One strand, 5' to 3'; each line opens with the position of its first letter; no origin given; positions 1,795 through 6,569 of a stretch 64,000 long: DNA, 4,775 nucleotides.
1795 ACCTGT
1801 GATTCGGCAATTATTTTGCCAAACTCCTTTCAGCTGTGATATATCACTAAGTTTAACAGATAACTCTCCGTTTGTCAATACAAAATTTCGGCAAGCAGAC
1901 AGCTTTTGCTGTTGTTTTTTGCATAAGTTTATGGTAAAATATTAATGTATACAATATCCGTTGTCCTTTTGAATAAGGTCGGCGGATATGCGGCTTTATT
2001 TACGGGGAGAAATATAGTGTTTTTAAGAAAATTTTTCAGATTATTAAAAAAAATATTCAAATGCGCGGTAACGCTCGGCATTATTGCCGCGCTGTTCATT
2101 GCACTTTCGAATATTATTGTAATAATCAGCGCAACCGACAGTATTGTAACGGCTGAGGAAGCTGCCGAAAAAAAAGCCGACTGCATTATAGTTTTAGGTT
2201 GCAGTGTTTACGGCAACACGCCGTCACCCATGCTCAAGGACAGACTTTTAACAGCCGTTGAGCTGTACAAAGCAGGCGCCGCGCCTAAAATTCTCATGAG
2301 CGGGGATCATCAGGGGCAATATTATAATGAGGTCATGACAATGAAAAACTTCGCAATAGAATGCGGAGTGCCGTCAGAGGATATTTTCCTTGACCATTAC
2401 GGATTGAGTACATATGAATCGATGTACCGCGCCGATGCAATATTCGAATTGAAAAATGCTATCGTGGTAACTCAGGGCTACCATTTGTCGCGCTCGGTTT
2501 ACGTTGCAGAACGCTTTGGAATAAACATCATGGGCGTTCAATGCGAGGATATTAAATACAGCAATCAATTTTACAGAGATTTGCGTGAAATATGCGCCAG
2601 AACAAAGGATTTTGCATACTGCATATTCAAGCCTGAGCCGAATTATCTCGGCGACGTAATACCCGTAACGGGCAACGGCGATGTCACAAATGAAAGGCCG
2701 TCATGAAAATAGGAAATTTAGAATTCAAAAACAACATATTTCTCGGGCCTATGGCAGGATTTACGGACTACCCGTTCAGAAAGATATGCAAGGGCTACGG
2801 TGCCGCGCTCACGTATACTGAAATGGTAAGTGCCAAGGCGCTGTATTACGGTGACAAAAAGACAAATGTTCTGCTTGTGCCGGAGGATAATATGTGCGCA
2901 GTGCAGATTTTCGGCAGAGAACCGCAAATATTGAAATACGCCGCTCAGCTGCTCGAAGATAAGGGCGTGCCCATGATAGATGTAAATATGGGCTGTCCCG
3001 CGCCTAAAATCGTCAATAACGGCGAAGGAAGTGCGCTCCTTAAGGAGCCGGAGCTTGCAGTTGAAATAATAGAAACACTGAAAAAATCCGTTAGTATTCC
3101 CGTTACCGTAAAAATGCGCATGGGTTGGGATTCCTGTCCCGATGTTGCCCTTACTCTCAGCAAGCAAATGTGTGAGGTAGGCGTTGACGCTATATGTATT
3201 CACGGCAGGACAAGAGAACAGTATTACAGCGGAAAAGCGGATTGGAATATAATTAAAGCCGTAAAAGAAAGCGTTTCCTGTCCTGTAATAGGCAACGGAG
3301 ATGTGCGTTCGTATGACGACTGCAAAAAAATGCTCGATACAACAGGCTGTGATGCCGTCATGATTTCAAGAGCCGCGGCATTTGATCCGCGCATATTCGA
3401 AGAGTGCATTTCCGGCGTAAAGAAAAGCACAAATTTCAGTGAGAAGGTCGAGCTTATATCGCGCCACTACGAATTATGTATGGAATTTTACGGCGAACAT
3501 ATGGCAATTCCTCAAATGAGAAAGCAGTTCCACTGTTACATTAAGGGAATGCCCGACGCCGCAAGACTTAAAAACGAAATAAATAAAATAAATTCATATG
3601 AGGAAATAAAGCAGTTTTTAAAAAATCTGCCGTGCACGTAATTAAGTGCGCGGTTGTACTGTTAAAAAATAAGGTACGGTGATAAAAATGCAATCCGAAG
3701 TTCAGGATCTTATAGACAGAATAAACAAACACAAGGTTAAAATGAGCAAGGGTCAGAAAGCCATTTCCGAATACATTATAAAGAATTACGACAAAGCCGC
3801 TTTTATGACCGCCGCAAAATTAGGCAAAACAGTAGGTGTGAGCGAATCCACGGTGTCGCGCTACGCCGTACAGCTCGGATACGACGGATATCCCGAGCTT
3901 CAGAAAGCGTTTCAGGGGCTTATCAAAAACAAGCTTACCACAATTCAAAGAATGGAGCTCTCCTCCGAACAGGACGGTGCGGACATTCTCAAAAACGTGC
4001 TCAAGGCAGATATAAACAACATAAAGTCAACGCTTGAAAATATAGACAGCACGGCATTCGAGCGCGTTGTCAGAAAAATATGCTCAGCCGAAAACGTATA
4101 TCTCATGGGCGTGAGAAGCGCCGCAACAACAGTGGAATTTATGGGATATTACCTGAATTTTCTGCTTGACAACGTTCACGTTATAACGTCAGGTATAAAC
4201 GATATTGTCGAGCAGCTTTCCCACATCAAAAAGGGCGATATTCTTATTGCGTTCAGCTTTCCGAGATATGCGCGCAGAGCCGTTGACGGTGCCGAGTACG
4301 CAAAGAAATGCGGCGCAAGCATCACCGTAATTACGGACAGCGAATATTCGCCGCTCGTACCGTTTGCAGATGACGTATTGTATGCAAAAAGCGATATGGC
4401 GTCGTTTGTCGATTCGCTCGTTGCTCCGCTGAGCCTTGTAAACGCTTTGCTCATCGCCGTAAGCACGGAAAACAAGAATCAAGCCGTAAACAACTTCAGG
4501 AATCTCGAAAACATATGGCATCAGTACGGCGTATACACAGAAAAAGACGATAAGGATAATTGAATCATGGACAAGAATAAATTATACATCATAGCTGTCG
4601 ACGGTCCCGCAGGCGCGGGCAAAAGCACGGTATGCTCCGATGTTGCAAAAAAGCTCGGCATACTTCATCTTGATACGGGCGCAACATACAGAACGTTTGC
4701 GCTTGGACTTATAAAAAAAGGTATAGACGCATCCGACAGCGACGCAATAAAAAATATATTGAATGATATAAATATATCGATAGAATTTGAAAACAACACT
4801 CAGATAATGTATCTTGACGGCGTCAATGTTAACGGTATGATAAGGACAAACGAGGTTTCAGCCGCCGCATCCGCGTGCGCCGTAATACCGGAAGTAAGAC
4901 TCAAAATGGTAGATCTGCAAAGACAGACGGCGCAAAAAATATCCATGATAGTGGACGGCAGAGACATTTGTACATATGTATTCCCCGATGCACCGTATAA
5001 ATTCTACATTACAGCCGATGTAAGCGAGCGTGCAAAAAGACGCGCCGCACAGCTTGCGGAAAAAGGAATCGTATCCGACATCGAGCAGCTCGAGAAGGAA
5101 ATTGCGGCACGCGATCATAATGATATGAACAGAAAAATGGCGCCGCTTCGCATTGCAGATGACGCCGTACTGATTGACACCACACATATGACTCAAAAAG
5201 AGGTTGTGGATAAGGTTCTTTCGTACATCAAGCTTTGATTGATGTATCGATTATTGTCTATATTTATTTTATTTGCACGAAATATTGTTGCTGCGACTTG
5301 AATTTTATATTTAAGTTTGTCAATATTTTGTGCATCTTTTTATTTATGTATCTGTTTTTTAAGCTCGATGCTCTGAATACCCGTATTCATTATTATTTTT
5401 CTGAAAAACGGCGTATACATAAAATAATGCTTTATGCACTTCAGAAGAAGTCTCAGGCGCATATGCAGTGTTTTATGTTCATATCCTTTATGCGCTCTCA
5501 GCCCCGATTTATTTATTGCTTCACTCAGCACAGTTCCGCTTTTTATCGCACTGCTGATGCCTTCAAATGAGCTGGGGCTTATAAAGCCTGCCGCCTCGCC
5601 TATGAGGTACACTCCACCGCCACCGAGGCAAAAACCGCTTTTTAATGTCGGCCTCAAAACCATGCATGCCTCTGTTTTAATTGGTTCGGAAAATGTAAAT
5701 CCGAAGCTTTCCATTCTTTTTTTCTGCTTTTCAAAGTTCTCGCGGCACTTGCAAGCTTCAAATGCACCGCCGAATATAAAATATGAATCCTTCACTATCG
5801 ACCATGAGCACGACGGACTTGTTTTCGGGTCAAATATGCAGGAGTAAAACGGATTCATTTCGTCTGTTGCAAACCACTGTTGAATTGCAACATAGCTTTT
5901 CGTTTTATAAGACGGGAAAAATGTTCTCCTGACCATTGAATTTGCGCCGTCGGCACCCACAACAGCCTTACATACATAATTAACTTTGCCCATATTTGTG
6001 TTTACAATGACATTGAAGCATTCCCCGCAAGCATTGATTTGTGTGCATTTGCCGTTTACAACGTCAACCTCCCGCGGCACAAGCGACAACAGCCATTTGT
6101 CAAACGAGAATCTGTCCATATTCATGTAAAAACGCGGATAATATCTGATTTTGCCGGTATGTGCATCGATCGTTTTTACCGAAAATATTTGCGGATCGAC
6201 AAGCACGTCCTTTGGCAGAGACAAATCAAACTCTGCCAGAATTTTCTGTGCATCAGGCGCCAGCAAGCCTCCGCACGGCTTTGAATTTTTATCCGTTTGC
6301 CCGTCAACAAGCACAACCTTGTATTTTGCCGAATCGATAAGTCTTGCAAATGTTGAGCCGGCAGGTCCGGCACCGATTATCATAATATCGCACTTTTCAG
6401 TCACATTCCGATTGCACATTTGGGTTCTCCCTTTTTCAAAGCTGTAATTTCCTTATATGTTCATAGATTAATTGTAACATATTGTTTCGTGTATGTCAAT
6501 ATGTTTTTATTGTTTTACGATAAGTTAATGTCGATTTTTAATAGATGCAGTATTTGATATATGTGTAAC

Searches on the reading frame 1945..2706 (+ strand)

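Call 67: search_protein_families(library=pfam, proteins=[window:1945-2706:+], max_evalue=0.00001)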
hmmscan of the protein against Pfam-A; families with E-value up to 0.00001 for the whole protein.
window:1945-2706:+ (253 aa): 1 family
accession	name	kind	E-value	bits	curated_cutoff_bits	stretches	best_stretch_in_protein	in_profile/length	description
PF02698.23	DUF218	-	8.2e-27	94.2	27.6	1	79-201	1-116/133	DUF218 domain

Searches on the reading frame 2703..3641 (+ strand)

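Call 67: search_protein_families(library=pfam, proteins=[window:2703-3641:+], max_evalue=0.00001)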
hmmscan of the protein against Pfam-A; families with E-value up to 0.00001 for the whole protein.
window:2703-3641:+ (312 aa): 2 families
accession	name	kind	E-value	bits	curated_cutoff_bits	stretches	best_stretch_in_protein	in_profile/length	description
PF01207.24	Dus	-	5.8e-87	292.1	20.4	1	14-307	2-303/311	Dihydrouridine synthase (Dus)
PF00977.27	His_biosynth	-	1.1e-07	32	23.6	0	179-239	60-119/228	Histidine biosynthesis protein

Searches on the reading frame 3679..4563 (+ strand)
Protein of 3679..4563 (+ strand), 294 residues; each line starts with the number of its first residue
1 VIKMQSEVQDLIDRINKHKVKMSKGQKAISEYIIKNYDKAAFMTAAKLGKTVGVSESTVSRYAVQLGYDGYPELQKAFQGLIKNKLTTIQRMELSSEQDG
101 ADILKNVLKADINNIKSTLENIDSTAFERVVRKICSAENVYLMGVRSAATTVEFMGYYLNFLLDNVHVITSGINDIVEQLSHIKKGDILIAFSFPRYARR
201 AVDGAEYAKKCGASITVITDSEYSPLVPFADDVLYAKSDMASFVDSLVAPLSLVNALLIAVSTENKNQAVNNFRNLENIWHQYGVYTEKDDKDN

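Call 67: search_protein_families(library=pfam, proteins=[window:3679-4563:+], max_evalue=0.00001)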
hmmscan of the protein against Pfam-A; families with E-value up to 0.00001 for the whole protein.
window:3679-4563:+ (294 aa): 2 families
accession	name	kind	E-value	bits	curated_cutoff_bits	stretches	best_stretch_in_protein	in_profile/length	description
PF01380.27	SIS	-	8.6e-20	71.3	25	1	134-260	2-131/131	SIS domain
PF01418.23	HTH_6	-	1.9e-12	47.4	28.3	1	11-79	3-71/77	Helix-turn-helix domain, rpiR family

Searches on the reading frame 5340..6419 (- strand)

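Call 67: search_protein_families(library=pfam, proteins=[window:5340-6419:-], max_evalue=0.00001)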
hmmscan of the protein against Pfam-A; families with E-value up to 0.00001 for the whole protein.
window:5340-6419:- (359 aa): 1 family
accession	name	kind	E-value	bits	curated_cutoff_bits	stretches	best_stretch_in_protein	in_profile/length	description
PF01494.25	FAD_binding_3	-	3.2e-07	30.4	22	0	9-55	1-47/349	FAD binding domain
